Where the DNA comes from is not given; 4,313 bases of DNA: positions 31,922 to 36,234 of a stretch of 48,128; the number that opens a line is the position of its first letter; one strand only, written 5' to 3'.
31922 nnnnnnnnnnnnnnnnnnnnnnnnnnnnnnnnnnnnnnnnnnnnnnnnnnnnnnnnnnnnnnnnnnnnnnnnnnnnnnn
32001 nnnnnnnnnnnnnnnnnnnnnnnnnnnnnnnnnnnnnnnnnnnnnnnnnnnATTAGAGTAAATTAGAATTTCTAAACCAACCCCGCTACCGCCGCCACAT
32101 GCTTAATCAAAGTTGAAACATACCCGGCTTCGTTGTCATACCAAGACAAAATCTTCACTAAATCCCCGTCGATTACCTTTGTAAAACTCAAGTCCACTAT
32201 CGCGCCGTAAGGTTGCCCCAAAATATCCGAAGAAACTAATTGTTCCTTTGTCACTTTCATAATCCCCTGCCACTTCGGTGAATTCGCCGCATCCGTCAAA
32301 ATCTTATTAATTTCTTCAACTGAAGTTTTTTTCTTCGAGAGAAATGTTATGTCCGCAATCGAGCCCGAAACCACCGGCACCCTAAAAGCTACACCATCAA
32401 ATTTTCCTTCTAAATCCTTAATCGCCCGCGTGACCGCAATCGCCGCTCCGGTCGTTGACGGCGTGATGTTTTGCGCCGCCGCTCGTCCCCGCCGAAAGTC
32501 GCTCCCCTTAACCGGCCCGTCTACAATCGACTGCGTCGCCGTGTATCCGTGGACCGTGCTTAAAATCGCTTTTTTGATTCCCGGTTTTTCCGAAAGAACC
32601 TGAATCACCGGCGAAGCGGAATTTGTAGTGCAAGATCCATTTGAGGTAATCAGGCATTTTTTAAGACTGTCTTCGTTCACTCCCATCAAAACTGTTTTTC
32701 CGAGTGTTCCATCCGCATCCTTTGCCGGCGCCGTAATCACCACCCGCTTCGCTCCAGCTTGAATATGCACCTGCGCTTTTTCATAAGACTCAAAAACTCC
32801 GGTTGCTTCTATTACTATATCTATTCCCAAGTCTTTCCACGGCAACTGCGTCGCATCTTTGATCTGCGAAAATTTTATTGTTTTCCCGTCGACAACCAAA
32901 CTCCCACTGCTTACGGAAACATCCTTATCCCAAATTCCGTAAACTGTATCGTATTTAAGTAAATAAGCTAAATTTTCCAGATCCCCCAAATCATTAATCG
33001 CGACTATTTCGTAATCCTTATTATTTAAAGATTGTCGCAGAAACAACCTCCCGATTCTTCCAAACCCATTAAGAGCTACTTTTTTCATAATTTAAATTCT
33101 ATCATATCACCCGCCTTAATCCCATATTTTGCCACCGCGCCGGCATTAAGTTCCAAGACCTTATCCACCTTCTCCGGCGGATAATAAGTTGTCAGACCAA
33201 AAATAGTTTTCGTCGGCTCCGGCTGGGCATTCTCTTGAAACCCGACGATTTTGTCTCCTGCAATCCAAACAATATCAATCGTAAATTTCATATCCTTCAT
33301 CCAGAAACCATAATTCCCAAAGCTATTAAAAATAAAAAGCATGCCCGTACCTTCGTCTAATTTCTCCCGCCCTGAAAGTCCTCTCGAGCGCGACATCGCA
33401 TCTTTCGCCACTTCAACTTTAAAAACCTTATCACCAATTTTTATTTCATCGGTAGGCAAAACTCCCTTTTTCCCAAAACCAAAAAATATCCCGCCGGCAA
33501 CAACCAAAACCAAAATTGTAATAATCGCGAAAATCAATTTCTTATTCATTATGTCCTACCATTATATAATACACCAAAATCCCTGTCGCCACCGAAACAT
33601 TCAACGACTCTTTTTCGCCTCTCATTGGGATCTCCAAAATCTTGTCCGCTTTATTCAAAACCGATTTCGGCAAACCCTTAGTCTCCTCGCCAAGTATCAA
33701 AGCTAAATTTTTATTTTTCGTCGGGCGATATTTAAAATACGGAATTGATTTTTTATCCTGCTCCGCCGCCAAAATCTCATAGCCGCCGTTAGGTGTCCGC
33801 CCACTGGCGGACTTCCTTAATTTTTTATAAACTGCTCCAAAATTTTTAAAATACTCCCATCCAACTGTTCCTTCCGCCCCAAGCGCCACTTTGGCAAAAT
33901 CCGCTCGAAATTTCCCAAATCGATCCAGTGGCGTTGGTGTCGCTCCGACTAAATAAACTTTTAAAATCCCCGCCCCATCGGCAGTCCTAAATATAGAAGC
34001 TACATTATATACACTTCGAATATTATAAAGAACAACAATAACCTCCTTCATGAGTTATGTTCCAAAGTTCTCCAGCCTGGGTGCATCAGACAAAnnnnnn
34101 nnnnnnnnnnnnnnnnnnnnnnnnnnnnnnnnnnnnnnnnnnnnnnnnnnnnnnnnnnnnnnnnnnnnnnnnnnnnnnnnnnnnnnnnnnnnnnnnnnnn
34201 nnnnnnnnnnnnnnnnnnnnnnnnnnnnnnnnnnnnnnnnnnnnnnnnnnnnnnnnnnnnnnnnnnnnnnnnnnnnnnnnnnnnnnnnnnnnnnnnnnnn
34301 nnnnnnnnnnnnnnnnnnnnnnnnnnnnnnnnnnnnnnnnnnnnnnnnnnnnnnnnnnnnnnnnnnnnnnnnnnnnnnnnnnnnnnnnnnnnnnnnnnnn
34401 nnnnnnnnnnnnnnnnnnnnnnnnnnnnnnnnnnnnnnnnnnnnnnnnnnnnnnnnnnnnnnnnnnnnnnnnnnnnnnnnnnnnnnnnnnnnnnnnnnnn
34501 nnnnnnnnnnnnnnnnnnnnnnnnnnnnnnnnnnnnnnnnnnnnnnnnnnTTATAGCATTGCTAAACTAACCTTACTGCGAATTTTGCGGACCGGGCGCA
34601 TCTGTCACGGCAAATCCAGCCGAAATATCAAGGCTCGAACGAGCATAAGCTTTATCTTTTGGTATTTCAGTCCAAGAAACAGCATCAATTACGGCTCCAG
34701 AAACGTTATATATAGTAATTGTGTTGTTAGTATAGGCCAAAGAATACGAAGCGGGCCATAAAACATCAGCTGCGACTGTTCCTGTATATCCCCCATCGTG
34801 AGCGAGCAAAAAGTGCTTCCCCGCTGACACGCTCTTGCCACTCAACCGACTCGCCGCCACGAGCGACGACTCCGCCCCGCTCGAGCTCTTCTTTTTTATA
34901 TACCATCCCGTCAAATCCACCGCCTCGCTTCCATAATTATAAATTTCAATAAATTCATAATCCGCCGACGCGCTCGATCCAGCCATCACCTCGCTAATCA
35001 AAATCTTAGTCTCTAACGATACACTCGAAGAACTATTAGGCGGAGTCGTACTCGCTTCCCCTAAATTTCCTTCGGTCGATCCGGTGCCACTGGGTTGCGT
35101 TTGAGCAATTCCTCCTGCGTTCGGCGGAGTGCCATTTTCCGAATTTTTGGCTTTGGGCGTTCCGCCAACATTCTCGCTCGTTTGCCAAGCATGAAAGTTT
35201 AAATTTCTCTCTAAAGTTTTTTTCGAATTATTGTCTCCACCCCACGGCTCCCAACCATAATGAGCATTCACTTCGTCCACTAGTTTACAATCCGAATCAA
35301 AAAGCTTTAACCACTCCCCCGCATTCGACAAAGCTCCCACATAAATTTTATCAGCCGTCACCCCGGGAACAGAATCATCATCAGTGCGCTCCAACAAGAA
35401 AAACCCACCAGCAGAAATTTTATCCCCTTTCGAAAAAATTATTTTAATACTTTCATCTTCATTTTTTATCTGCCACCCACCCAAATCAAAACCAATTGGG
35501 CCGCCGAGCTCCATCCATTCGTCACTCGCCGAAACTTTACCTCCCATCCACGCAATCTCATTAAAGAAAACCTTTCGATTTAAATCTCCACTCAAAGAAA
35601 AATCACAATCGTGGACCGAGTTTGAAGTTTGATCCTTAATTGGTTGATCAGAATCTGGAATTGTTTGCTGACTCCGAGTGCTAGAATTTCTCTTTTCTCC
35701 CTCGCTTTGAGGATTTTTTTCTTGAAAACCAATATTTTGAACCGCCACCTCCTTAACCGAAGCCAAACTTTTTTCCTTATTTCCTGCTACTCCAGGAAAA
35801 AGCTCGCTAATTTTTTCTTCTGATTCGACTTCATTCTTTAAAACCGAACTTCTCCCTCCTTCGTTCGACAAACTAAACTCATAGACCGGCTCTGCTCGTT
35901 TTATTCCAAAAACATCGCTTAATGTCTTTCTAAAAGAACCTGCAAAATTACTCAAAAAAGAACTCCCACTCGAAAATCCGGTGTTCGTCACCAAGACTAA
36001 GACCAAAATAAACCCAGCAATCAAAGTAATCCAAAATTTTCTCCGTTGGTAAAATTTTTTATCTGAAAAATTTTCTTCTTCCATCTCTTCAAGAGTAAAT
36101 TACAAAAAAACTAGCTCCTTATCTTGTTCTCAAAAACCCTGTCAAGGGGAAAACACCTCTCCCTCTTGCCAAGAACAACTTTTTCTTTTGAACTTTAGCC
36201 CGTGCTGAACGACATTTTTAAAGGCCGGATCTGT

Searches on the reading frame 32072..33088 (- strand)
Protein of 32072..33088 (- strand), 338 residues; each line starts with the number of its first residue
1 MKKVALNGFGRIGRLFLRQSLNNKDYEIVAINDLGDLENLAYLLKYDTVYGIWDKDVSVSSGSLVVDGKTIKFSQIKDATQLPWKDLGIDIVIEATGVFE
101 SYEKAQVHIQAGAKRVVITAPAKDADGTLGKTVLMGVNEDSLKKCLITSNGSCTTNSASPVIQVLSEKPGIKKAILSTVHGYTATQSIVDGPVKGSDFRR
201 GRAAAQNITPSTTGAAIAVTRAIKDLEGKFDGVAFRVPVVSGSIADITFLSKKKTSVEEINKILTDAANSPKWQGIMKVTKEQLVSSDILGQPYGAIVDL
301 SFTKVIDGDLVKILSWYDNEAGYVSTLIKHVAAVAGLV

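Call 15: search_protein_families(library=pfam, proteins=[window:32072-33088:-], max_evalue=0.00001)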
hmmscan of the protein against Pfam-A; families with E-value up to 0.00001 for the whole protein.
window:32072-33088:- (338 aa): 2 families
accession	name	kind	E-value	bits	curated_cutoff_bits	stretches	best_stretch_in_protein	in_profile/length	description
PF02800.25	Gp_dh_C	-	1.9e-50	171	24.4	1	160-317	3-158/158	Glyceraldehyde 3-phosphate dehydrogenase, C-terminal domain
PF00044.30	Gp_dh_N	-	2.7e-37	127.6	31.7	1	3-101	2-100/101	Glyceraldehyde 3-phosphate dehydrogenase, NAD binding domain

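Call 33: find_related_loci(query=window:32072-33088:-, collection=genome_contigs, flank=10000)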
Query window:32072-33088:- (338 aa) in genome_contigs; peptide patterns used: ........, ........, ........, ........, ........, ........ (x = any residue, [..] = any of these).
600 stretches matched a pattern (row limit reached: there are more); 585 encode a relative of the query (tblastn E <= 1e-3); the best 80 are kept; 80 distinct loci.
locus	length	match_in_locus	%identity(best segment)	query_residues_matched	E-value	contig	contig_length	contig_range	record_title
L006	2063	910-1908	74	1-333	0e+0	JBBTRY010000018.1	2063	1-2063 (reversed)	MAG: Patescibacteria group bacterium isolate H51-bin094_1 H51_bin094_1_000000000018, whole genome shotgun sequence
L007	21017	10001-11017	73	3-338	5e-169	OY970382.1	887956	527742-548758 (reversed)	MAG: uncultured bacterium isolate MFD03726.bin.c.5 genome assembly, chromosome: 1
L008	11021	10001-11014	70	1-338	2e-165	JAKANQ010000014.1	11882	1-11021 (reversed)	MAG: bacterium isolate WY5.bin81 NODE_9332_length_11882_cov_6.196257, whole genome shotgun sequence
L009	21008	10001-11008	74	3-335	1e-165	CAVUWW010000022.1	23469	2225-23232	MAG: uncultured bacterium isolate MFD01112.bin.2.16 genome assembly, contig: contig_16980, whole genome shotgun sequence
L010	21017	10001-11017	70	3-331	4e-165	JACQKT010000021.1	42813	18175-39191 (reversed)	MAG: Candidatus Liptonbacteria bacterium isolate NC_groundwater_1184_Ag_S-0.1um_47_66 S_p1_S3_coassembly_k141_1609996, w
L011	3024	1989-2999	71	1-338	6e-174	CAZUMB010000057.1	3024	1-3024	MAG TPA_asm: uncultured Candidatus Saccharibacteria bacterium isolate SRP178699_co2_504 genome assembly, contig: NODE_47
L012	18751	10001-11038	71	3-335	6e-164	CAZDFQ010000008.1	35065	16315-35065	MAG TPA_asm: uncultured Candidatus Saccharibacteria bacterium isolate SRP093762_co1_25 genome assembly, contig: NODE_738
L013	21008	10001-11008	71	3-335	8e-164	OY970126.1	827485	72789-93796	MAG: uncultured bacterium isolate MFD05512.bin.c.3 genome assembly, chromosome: 1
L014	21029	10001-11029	70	3-338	5e-161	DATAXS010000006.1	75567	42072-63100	MAG TPA_asm: Candidatus Paceibacterota bacterium isolate SMAG_U5659 k141_542549, whole genome shotgun sequence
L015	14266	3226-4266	67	1-338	4e-161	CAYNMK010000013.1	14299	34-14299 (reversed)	MAG TPA_asm: uncultured Candidatus Saccharibacteria bacterium isolate binchicken_co53_88 genome assembly, contig: NODE_2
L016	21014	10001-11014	69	1-338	8e-160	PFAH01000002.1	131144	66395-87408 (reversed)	MAG: Candidatus Colwellbacteria bacterium CG10_big_fil_rev_8_21_14_0_10_42_22 CG10_8_21_14_0.10_scaffold_172_c, whole ge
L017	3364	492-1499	70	2-335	2e-166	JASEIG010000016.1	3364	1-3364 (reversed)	MAG: Patescibacteria group bacterium isolate Yes70-43 NODE_16_length_3364_cov_8.891810, whole genome shotgun sequence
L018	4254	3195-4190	70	1-331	3e-162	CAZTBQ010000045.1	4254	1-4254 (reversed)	MAG TPA_asm: uncultured Candidatus Saccharibacteria bacterium isolate SRP278252_co1_800 genome assembly, contig: NODE_42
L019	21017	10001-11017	67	1-338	1e-157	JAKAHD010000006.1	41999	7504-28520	MAG: bacterium isolate WY2.bin82 NODE_1147_length_41999_cov_5.328334, whole genome shotgun sequence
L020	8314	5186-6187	66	1-334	8e-153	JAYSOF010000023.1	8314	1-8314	MAG: bacterium isolate GFS_11017 GFS_11017_22, whole genome shotgun sequence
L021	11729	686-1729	65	1-331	1e-150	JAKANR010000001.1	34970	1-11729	MAG: bacterium isolate WY5.bin86 NODE_1742_length_34970_cov_2.157478, whole genome shotgun sequence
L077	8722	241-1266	80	1-338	0e+0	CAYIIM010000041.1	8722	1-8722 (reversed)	MAG TPA_asm: uncultured Candidatus Saccharibacteria bacterium isolate ERP119705_co24_121 genome assembly, contig: NODE_1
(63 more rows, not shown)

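Call 62: search_protein_families(library=pfam, proteins=[L077:1481-5053:+, L021:1863-5567:+], max_evalue=0.001)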
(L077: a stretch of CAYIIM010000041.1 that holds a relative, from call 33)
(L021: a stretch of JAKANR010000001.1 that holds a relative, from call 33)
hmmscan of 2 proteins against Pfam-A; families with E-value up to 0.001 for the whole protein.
L077:1481-5053:+ (1190 aa): 3 families
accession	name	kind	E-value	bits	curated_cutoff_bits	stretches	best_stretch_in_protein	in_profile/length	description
PF18911.6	PKD_4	-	2.5e-39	133.6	27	4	1019-1104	1-78/85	PKD domain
PF00801.26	PKD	-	6.4e-22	77.8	23.5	2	1039-1102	18-73/80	PKD domain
PF22352.2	K319L-like_PKD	-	9.7e-05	22.7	27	0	1046-1102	22-76/84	K319L-like, PKD domain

L021:1863-5567:+ (1234 aa): 4 families
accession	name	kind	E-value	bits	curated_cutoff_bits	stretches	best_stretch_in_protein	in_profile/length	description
PF10342.15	Kre9_KNH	-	6.9e-20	72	24.6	2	226-295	5-83/94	Kre9/KNH-like N-terminal Ig-like domain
PF00041.27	fn3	-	1e-13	51.7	25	1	908-996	1-82/84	Fibronectin type III domain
PF21910.2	GH85_C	-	3e-09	37.6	27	0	918-995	14-89/95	GH85 endohexosaminidases, C-terminal domain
PF01835.25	MG2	-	3.1e-05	24.7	32.8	0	159-183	59-83/96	MG2 domain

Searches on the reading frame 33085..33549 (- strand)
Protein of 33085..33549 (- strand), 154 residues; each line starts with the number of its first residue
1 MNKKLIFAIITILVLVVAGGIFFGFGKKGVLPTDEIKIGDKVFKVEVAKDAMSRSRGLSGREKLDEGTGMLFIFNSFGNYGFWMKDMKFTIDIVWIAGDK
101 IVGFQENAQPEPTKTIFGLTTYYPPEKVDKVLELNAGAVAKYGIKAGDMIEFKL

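Call 16: search_protein_families(library=pfam, proteins=[window:33085-33549:-], max_evalue=0.00001)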
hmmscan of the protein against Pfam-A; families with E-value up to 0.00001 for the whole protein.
window:33085-33549:- (154 aa): 1 family
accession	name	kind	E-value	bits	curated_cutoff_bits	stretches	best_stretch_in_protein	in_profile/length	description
PF02643.20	DUF192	-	2.7e-29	101.6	27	1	43-152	1-96/96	Uncharacterized ACR, COG1430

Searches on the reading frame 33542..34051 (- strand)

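Call 16: search_protein_families(library=pfam, proteins=[window:33542-34051:-], max_evalue=0.00001)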
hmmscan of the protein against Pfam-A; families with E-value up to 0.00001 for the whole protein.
window:33542-34051:- (169 aa): 1 family
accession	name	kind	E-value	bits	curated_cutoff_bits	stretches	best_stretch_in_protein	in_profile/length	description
PF00588.24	SpoU_methylase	-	6e-29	101.4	29.7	1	4-161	2-142/142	SpoU rRNA Methylase family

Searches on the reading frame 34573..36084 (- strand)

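Call 16: search_protein_families(library=pfam, proteins=[window:34573-36084:-], max_evalue=0.00001)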
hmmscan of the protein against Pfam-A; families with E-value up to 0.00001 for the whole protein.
window:34573-36084:- (503 aa): 1 family
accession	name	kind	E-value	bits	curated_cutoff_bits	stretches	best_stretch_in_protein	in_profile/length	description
PF00932.25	LTD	-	5.5e-24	85.1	34.3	1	359-472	6-108/109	Lamin Tail Domain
